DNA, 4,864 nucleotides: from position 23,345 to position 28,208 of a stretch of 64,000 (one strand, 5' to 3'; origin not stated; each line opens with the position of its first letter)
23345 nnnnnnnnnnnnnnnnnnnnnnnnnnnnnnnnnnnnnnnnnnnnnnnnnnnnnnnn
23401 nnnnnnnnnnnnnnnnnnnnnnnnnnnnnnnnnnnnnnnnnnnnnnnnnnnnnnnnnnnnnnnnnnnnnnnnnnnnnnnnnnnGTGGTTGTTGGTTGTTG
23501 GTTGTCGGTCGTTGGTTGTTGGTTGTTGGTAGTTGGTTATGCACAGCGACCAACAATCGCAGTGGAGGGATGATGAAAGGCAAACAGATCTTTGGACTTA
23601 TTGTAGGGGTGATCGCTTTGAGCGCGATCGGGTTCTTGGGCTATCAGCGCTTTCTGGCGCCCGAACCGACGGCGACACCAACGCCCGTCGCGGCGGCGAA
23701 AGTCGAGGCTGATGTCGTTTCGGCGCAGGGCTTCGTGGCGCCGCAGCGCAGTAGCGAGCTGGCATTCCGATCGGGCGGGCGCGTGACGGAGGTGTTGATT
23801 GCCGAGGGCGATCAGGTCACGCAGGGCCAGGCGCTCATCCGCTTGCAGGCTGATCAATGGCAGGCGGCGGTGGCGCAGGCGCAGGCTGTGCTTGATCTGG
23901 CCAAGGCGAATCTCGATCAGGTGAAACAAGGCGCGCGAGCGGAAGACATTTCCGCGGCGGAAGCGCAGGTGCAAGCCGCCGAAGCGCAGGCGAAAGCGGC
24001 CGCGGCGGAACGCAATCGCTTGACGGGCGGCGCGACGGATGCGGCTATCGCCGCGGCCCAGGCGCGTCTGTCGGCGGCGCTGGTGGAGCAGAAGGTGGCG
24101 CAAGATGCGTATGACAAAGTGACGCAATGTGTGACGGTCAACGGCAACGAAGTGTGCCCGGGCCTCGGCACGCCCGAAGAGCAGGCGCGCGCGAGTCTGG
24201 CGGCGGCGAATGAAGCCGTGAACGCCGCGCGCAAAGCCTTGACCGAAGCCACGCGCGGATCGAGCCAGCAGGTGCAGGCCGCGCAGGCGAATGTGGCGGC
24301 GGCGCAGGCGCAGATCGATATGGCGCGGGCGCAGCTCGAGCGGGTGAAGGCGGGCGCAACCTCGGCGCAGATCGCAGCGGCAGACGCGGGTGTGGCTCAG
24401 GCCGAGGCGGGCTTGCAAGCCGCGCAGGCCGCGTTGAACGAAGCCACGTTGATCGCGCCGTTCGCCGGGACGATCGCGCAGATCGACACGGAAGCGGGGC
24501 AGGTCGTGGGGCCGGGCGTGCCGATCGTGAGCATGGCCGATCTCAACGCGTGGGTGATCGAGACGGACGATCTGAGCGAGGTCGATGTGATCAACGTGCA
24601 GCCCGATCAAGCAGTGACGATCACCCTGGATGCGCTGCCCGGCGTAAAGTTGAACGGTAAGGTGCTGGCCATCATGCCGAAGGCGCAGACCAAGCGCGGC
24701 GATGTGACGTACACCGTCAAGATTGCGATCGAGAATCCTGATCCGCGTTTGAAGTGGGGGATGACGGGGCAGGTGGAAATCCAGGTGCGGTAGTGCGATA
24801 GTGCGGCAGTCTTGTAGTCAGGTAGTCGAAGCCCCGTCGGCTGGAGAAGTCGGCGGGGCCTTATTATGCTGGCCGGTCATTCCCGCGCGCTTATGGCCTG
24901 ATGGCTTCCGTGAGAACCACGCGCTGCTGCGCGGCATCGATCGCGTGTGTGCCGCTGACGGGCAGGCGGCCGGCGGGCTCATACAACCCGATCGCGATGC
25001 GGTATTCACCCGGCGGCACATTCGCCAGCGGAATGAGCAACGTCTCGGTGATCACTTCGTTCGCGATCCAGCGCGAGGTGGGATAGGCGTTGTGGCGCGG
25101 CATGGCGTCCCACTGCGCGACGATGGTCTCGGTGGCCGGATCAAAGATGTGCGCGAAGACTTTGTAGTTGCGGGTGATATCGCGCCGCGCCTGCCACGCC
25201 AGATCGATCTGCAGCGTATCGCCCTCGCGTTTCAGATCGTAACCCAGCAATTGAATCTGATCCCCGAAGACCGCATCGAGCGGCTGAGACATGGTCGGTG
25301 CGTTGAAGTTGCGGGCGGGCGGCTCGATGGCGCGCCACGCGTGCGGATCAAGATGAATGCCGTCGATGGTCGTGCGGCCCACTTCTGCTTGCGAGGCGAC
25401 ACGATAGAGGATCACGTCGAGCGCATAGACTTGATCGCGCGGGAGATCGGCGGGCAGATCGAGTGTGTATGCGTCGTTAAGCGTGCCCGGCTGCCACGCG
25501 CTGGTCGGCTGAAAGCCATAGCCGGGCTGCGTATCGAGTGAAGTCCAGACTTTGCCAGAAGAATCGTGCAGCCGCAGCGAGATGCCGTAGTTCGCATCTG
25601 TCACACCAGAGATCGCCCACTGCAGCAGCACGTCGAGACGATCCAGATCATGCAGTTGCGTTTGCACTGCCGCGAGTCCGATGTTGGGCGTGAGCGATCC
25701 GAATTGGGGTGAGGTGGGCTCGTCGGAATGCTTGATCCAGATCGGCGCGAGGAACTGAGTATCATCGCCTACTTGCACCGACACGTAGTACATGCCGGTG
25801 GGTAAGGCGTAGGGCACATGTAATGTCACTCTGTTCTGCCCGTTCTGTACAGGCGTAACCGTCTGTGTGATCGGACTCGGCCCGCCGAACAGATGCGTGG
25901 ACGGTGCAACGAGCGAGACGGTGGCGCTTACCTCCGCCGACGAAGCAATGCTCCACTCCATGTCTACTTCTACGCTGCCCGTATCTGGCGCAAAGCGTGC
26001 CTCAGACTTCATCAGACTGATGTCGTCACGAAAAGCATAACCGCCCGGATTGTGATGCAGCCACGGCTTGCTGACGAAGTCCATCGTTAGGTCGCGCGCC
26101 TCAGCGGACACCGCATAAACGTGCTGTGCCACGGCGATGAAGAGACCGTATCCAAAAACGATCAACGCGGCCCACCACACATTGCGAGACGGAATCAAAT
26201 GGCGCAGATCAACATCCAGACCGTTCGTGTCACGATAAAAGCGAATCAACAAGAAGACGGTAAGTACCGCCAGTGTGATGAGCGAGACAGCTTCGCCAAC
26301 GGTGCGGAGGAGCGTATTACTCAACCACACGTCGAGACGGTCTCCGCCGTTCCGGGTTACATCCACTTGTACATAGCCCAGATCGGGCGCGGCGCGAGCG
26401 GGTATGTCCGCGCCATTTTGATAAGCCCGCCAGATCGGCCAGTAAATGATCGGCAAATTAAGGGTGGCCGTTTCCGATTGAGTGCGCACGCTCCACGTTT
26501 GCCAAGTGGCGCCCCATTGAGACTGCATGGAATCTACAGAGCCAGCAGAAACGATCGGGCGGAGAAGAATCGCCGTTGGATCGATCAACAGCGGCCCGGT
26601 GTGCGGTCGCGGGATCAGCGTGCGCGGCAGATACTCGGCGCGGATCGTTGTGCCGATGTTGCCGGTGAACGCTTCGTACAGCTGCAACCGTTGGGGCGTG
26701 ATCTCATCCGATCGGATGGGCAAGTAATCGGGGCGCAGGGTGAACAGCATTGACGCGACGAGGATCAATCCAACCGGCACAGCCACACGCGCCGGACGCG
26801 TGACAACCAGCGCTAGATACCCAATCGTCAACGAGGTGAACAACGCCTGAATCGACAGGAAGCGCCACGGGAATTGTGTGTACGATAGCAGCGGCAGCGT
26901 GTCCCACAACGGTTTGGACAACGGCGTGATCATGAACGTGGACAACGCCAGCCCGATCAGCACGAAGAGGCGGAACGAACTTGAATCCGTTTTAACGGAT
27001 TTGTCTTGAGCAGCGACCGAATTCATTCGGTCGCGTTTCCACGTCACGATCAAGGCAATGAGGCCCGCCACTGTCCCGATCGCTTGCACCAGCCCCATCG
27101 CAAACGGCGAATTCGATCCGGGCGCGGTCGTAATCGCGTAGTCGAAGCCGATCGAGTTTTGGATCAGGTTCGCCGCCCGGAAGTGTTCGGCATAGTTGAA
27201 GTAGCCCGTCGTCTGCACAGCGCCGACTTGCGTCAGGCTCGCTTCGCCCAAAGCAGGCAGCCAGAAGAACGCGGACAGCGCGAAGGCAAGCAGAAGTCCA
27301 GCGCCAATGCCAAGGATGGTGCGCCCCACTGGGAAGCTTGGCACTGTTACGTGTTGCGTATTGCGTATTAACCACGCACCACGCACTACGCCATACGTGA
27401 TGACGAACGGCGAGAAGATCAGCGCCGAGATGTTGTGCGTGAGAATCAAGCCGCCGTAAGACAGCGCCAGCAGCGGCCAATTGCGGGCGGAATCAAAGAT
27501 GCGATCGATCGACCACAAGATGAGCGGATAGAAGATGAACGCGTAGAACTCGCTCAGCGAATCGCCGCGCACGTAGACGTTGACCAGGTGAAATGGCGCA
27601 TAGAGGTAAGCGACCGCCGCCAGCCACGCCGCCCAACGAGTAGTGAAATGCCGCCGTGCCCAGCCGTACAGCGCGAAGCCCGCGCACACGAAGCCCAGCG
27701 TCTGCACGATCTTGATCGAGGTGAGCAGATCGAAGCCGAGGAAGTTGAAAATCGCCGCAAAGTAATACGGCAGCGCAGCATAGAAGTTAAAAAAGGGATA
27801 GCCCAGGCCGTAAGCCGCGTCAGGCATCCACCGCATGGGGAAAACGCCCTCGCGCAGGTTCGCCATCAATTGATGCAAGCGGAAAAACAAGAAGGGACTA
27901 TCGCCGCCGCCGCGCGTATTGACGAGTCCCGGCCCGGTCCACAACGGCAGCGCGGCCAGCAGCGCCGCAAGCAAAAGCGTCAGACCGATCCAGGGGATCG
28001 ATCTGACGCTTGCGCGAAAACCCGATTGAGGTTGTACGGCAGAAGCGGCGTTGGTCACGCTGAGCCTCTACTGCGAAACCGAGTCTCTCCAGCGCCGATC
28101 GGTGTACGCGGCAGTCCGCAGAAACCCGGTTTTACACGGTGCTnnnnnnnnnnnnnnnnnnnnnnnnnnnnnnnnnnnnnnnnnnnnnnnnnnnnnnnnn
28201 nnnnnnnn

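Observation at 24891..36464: Three GT-C membrane glycosyltransferases share a distinctive C-terminal periplasmic domain and flank PT-linker surface proteins: candidate protein O-glycosylation system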

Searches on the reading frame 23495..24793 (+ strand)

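Call 11: search_protein_families(library=pfam, proteins=[window:23495-24793:+], max_evalue=0.01)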
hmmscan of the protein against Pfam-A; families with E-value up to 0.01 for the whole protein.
window:23495-24793:+ (432 aa): 4 families
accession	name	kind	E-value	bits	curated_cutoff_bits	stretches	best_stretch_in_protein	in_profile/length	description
PF16576.10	HlyD_D23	-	9.9e-19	67.9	30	1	260-423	57-212/214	Barrel-sandwich domain of CusB or HlyD membrane-fusion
PF13437.12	HlyD_3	-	1.8e-13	51.6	22.2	1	318-420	1-104/106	HlyD family secretion protein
PF13533.13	Biotin_lipoyl_2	-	1.7e-07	31.4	29.8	1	88-117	2-31/32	Biotin-lipoyl like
PF00364.28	Biotin_lipoyl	-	5e-07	29.9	22.1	1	94-126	15-45/73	Biotin-requiring enzyme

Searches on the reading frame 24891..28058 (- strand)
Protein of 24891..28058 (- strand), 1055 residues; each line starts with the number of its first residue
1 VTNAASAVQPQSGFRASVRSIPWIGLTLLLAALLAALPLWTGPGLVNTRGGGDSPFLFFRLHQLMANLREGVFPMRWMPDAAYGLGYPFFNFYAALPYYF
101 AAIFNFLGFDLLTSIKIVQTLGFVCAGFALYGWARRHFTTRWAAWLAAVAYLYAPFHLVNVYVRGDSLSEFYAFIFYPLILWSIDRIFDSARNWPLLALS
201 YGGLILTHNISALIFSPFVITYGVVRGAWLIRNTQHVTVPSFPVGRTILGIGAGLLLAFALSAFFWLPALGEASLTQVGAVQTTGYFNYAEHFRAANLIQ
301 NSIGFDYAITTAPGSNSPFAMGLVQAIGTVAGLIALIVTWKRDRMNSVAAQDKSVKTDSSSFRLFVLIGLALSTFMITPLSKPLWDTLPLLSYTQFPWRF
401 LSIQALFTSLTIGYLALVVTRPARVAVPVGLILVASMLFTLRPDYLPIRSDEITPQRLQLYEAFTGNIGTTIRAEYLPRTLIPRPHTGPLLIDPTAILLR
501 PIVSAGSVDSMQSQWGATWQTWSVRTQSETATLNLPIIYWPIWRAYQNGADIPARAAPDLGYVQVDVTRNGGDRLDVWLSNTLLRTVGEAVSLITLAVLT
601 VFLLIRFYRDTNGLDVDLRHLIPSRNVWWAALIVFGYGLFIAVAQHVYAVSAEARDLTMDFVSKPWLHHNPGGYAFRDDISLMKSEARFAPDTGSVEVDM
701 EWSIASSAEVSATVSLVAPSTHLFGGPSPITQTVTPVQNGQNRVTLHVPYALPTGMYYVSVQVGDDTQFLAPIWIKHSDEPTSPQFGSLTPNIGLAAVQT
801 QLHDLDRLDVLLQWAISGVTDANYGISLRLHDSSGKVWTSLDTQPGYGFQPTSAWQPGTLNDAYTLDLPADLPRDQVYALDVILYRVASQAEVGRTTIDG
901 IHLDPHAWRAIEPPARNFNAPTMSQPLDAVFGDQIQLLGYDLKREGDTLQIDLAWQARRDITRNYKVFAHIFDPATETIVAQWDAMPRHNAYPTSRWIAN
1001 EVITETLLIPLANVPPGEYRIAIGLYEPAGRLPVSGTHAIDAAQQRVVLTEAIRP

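Call 7: search_protein_families(library=pfam, proteins=[window:24891-28058:-], max_evalue=0.1)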
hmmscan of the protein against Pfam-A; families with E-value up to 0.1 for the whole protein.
window:24891-28058:- (1055 aa): 2 families
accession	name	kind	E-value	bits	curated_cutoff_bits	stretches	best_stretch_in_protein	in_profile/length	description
PF10131.15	PTPS_related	-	1.8e-10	40.4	26.4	1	90-437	1-304/621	6-pyruvoyl-tetrahydropterin synthase related domain; membrane protein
PF09586.16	YfhO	-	7.5e-05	21.7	28.5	1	84-331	59-293/835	Bacterial membrane protein YfhO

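Call 8: search_protein_families(library=ncbifam, proteins=[window:24891-28058:-], max_evalue=0.1)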
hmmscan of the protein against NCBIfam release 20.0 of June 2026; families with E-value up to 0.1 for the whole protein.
window:24891-28058:- (1055 aa): 0 families

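Call 46: find_homologous_proteins(query=window:24891-28058:-, max_evalue=1e-10)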
Query window:24891-28058:- (1055 aa): 1873 proteins with E <= 1e-10 among 8000 candidates; the best 120 are listed.
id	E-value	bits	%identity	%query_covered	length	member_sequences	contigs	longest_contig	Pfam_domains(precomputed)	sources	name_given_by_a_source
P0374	0.0e+0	2406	100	100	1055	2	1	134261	PF10131.16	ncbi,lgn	-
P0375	0.0e+0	1988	84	100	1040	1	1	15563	PF10131.16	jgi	jgi:hypothetical protein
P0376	0.0e+0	1828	78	100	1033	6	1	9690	PF10131.16,PF09586.17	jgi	jgi:hypothetical protein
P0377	0.0e+0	1712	74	100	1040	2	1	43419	PF10131.16,PF09586.17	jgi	jgi:hypothetical protein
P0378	0.0e+0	1700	73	100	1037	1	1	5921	PF10131.16,PF09586.17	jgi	jgi:hypothetical protein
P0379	0.0e+0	1688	72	100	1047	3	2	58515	PF10131.16,PF09586.17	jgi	jgi:hypothetical protein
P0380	0.0e+0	1661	72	99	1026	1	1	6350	PF10131.16,PF09586.17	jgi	-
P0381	0.0e+0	1657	71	100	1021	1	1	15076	PF10131.16,PF09586.17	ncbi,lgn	-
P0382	0.0e+0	1650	71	100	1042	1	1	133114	PF10131.16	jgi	jgi:hypothetical protein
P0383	0.0e+0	1641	71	100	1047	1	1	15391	PF10131.16,PF09586.17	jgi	jgi:hypothetical protein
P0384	0.0e+0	1632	71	100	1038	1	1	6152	PF10131.16,PF09586.17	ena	-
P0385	0.0e+0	1626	70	100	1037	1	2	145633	PF10131.16,PF09586.17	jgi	jgi:hypothetical protein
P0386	0.0e+0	1619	71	100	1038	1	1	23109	PF10131.16,PF09586.17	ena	-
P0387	0.0e+0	1617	70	100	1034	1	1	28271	PF10131.16,PF09586.17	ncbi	-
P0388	0.0e+0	1610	70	100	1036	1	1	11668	PF10131.16,PF09586.17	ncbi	-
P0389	0.0e+0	1607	69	100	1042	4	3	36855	PF10131.16,PF09586.17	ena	-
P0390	0.0e+0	1606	70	98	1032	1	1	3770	PF10131.16,PF09586.17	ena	-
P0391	0.0e+0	1599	71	98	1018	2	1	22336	PF10131.16,PF09586.17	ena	-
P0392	0.0e+0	1586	69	99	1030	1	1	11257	PF10131.16,PF09586.17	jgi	jgi:hypothetical protein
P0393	0.0e+0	1583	69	100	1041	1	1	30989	PF10131.16,PF09586.17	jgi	jgi:hypothetical protein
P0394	0.0e+0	1562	69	99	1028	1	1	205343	PF10131.16,PF09586.17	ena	-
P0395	0.0e+0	1560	69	100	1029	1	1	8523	PF10131.16,PF09586.17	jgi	jgi:hypothetical protein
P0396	0.0e+0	1538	67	100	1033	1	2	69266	PF10131.16,PF09586.17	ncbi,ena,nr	ncbi:hypothetical protein TFLX_05488 [Thermoflexales bacterium]|nr:hypothetical protein TFLX_05488 [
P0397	0.0e+0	1367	60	99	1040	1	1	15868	PF10131.16,PF09586.17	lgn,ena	-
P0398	0.0e+0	1362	63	96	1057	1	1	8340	PF10131.16,PF09586.17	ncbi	-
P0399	0.0e+0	1331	70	85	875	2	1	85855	PF10131.16,PF09586.17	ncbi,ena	-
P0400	0.0e+0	1303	59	98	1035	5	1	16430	PF10131.16,PF09586.17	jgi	jgi:Gpi18-like mannosyltransferase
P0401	0.0e+0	1292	59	99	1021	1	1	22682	PF10131.16,PF09586.17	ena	-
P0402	0.0e+0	1287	58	98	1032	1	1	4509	PF10131.16,PF09586.17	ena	-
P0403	0.0e+0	1285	59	99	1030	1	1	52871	PF10131.16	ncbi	-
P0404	0.0e+0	1277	59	97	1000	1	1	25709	PF10131.16,PF09586.17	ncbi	-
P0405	0.0e+0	1273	59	98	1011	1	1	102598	PF10131.16,PF09586.17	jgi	jgi:hypothetical protein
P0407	0.0e+0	1265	59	98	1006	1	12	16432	PF10131.16,PF09586.17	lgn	-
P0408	0.0e+0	1261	58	98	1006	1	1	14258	PF10131.16,PF09586.17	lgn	-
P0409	0.0e+0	1259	59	98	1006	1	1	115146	PF10131.16,PF09586.17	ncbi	-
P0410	0.0e+0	1255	58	98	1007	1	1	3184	PF10131.16,PF09586.17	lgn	-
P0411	0.0e+0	1254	58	98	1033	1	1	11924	PF10131.16,PF09586.17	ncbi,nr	ncbi:MAG: hypothetical protein HY870_14495 [Chloroflexi bacterium]|nr:hypothetical protein [Chlorofl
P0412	0.0e+0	1246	58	98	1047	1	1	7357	PF10131.16,PF09586.17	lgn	-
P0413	0.0e+0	1245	58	99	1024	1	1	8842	PF10131.16,PF09586.17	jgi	jgi:hypothetical protein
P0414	0.0e+0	1241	58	98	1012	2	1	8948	PF10131.16,PF09586.17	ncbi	-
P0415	0.0e+0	1240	58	100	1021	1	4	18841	PF10131.16,PF09586.17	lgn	-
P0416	0.0e+0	1234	58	98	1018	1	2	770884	PF10131.16,PF09586.17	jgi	-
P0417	0.0e+0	1230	57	98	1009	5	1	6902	PF10131.16,PF09586.17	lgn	-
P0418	0.0e+0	1224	57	98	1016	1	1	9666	PF10131.16,PF09586.17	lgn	-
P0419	0.0e+0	1191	56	98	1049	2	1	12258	PF10131.16,PF09586.17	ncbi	-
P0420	0.0e+0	1179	56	98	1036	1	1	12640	PF10131.16,PF09586.17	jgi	-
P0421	0.0e+0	1172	67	77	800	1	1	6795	PF09586.17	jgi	jgi:hypothetical protein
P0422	0.0e+0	1150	54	97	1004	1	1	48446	PF10131.16,PF09586.17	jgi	jgi:hypothetical protein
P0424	0.0e+0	1014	52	96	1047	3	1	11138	PF10131.16,PF09586.17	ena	-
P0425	1.2e-294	998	50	96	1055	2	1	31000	PF10131.16,PF09586.17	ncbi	ncbi:MAG TPA: 6-pyruvoyl-tetrahydropterin synthase-related protein [Anaerolineae bacterium]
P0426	5.9e-290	983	50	96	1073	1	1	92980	PF10131.16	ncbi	-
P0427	4.7e-288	977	56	79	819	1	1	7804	PF10131.16,PF09586.17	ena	-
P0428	8.1e-283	959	50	97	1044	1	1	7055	PF10131.16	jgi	jgi:hypothetical protein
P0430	2.7e-279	948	49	96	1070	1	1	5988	PF10131.16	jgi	-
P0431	3.0e-278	944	44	58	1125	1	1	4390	PF10131.16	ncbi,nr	ncbi:MAG TPA: glycosyltransferase family 39 protein [Anaerolineae bacterium]|nr:glycosyltransferase 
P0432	4.1e-278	944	49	96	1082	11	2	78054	PF10131.16,PF13231.13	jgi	-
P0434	2.5e-272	925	48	96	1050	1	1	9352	PF10131.16,PF09586.17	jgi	jgi:hypothetical protein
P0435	5.6e-270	917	47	96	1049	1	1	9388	PF10131.16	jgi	jgi:hypothetical protein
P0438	7.4e-235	801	40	94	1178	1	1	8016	PF10131.16,PF09586.17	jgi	jgi:hypothetical protein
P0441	8.8e-232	790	42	94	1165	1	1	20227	PF10131.16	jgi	jgi:hypothetical protein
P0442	1.2e-231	790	44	98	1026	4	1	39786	PF10131.16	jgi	-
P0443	1.9e-230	786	42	94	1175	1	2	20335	PF10131.16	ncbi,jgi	-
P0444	3.4e-230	785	40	94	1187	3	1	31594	PF10131.16,PF09586.17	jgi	-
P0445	2.0e-229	782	39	94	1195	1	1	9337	PF10131.16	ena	-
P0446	4.4e-229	781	39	95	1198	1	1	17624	PF10131.16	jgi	-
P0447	3.9e-228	778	43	98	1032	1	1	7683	PF10131.16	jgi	jgi:hypothetical protein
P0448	4.8e-228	778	39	94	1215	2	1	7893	PF10131.16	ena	-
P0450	3.6e-227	775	39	94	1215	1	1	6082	PF10131.16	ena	-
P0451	4.3e-227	775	43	98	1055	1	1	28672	PF10131.16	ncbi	-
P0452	5.4e-227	774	42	96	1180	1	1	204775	PF10131.16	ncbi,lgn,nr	ncbi:MAG: 6-pyruvoyl-tetrahydropterin synthase-related protein [Chloroflexota bacterium]|nr:6-pyruvo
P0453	6.8e-227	774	39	94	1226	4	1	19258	PF10131.16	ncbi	-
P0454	6.1e-226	771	40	93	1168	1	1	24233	PF10131.16,PF09586.17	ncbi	-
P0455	1.4e-225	770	39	95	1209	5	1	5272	PF10131.16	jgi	-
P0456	2.4e-225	769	39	94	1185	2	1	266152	PF10131.16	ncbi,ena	-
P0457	2.8e-225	769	41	96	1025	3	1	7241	PF10131.16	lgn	-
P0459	3.4e-225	768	43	83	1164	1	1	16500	PF10131.16,PF09586.17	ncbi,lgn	-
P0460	3.5e-225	768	39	94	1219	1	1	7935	PF10131.16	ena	-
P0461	3.7e-225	768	43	98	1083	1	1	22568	PF10131.16,PF09586.17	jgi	jgi:hypothetical protein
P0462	4.6e-225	768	55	37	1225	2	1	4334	PF10131.16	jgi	jgi:hypothetical protein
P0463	6.6e-225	768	43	95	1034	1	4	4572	PF10131.16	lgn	-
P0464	1.6e-224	766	43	96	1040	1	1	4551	PF10131.16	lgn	-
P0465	1.6e-224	766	41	94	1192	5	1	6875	PF10131.16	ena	-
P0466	2.3e-224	766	39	93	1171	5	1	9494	PF10131.16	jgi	-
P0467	2.7e-224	766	40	94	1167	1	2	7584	PF10131.16,PF09586.17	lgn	-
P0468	4.0e-224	765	42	96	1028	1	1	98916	PF10131.16,PF09586.17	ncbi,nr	ncbi:MAG: YfhO family protein [Chloroflexi bacterium]|nr:YfhO family protein [Chloroflexota bacteriu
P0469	4.2e-224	765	41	94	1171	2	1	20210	PF10131.16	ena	-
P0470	4.4e-224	765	43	96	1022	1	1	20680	PF10131.16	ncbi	-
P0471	6.9e-224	764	42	98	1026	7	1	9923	PF10131.16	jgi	-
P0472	8.5e-224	764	40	94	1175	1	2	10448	PF10131.16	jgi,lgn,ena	-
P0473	8.8e-224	764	42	96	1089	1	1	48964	PF10131.16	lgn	-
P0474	1.2e-223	763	41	94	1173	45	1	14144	PF10131.16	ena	-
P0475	1.4e-223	763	42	97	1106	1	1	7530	PF10131.16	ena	-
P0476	2.6e-223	762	40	93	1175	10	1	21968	PF10131.16,PF09586.17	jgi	-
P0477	2.6e-223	762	39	94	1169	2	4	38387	PF10131.16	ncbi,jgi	-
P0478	4.7e-223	761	44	97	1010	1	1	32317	PF10131.16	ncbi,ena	-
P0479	4.9e-223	761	42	96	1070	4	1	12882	PF10131.16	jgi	-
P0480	4.9e-223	761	40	94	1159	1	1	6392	PF10131.16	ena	-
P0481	5.1e-223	761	39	94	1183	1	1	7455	PF10131.16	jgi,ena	-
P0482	5.5e-223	761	42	98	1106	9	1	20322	PF10131.16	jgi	jgi:hypothetical protein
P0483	6.1e-223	761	42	93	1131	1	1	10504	PF10131.16,PF09586.17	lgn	-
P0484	7.3e-223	761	42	96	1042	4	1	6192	PF10131.16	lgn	-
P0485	9.7e-223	760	44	96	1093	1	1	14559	PF10131.16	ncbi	-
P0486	1.4e-222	760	39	94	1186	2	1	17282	PF10131.16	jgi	jgi:hypothetical protein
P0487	2.2e-222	759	41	95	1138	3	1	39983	PF10131.16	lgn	-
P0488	2.6e-222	759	40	94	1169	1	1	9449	PF10131.16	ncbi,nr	ncbi:MAG: hypothetical protein JXA14_17315 [Anaerolineae bacterium]|nr:hypothetical protein [Anaerol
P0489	3.1e-222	759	40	93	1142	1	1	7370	PF10131.16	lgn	-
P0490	4.1e-222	758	39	95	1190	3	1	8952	PF10131.16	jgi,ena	-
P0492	7.2e-222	757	39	94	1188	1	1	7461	PF10131.16,PF09586.17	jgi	jgi:hypothetical protein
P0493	8.7e-222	757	42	96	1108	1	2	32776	PF10131.16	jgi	jgi:hypothetical protein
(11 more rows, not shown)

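Call 62: search_solved_structures(query=window:24891-28058:-, max_evalue=10)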
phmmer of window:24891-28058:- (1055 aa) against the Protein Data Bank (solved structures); distinct sequences matched with E-value up to 10: 0.
